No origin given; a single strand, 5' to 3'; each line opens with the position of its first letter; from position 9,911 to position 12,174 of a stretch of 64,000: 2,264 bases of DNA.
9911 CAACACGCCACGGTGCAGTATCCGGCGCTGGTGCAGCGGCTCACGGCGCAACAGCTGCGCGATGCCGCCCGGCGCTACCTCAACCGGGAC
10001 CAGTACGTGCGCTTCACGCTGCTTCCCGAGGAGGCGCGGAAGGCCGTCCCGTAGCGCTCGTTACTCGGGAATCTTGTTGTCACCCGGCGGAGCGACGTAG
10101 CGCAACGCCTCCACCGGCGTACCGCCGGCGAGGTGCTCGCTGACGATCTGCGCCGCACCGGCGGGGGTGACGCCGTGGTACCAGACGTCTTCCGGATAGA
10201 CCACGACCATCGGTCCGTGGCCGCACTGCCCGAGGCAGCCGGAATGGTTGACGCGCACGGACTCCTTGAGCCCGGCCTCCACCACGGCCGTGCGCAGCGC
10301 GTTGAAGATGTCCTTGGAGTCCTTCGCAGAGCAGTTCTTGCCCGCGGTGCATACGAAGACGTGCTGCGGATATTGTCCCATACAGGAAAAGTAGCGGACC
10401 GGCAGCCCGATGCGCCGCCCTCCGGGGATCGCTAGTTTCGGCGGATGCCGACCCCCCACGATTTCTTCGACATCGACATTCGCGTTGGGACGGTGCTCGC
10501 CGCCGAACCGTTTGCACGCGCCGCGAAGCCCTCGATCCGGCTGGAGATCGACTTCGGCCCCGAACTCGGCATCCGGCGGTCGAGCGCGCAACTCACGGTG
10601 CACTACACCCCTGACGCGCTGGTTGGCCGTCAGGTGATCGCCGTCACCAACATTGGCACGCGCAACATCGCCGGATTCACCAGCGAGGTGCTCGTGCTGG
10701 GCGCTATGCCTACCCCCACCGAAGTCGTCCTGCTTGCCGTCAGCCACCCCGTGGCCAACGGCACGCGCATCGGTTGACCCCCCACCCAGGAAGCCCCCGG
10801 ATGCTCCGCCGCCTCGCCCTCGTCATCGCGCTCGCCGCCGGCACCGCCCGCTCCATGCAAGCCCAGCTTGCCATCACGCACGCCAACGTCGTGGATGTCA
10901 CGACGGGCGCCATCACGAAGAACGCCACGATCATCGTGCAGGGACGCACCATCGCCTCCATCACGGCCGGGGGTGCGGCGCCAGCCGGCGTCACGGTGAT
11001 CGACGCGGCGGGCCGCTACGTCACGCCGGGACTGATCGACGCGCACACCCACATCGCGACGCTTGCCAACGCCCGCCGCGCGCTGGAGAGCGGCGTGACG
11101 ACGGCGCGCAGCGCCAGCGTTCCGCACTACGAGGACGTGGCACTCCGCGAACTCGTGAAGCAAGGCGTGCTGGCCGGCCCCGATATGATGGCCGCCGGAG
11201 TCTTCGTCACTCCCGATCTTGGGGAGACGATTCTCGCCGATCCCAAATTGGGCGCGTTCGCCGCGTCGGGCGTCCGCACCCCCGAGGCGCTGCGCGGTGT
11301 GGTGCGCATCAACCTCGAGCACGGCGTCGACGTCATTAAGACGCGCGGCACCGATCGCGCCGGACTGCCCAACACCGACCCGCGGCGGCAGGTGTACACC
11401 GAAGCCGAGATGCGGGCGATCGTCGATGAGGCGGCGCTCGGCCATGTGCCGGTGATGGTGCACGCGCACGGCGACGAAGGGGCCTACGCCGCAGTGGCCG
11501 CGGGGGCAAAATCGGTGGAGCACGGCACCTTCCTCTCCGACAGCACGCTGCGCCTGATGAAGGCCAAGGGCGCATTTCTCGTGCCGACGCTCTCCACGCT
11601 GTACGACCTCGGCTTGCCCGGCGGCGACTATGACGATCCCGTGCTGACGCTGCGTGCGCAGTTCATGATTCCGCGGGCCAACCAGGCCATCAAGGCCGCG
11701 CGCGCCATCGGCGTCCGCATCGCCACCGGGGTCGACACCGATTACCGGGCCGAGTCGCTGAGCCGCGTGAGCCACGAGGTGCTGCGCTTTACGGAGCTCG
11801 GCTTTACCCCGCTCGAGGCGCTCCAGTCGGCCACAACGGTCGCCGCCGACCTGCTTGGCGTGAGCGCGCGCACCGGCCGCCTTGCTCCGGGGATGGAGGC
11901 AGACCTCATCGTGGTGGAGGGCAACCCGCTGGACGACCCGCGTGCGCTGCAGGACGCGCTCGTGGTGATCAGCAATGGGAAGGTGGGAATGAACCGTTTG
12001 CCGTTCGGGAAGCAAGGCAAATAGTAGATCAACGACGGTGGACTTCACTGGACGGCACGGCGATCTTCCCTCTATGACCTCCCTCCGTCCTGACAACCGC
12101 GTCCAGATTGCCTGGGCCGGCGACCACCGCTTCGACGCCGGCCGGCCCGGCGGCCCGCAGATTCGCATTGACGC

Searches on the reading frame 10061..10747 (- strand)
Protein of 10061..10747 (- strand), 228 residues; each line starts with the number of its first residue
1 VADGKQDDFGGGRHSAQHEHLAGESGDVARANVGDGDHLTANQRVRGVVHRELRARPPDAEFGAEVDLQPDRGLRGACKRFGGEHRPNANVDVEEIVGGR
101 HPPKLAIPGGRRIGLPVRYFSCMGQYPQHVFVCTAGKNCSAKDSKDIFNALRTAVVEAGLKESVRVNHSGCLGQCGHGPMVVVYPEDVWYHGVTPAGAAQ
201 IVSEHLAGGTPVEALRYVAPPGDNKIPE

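Call 95: search_protein_families(library=pfam, proteins=[window:10061-10747:-], max_evalue=0.0001)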
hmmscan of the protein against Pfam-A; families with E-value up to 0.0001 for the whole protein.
window:10061-10747:- (228 aa): 1 family
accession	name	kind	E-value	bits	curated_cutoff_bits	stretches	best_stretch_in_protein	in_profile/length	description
PF01257.25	2Fe-2S_thioredx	-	3.5e-06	27.4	24.8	1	128-204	66-143/145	Thioredoxin-like [2Fe-2S] ferredoxin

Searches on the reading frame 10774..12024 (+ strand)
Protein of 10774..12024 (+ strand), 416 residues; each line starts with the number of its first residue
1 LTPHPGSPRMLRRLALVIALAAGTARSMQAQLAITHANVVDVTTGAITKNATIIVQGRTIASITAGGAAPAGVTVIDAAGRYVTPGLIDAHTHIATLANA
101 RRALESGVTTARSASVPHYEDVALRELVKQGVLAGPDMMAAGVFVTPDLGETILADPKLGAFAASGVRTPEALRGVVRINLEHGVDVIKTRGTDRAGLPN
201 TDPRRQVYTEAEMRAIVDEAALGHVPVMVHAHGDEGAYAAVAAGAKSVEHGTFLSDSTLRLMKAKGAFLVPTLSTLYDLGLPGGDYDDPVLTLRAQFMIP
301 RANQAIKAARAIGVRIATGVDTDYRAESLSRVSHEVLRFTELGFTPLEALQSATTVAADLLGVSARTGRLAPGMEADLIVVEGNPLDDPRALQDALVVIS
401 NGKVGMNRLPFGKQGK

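Call 95: search_protein_families(library=pfam, proteins=[window:10774-12024:+], max_evalue=0.0001)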
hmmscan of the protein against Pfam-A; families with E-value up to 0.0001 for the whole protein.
window:10774-12024:+ (416 aa): 2 families
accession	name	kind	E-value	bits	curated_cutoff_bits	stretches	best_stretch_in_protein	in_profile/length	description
PF01979.26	Amidohydro_1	-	6.4e-36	124.7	25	1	82-403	1-343/345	Amidohydrolase family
PF07969.17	Amidohydro_3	-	3.4e-22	80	29.7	2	208-404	259-470/472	Amidohydrolase family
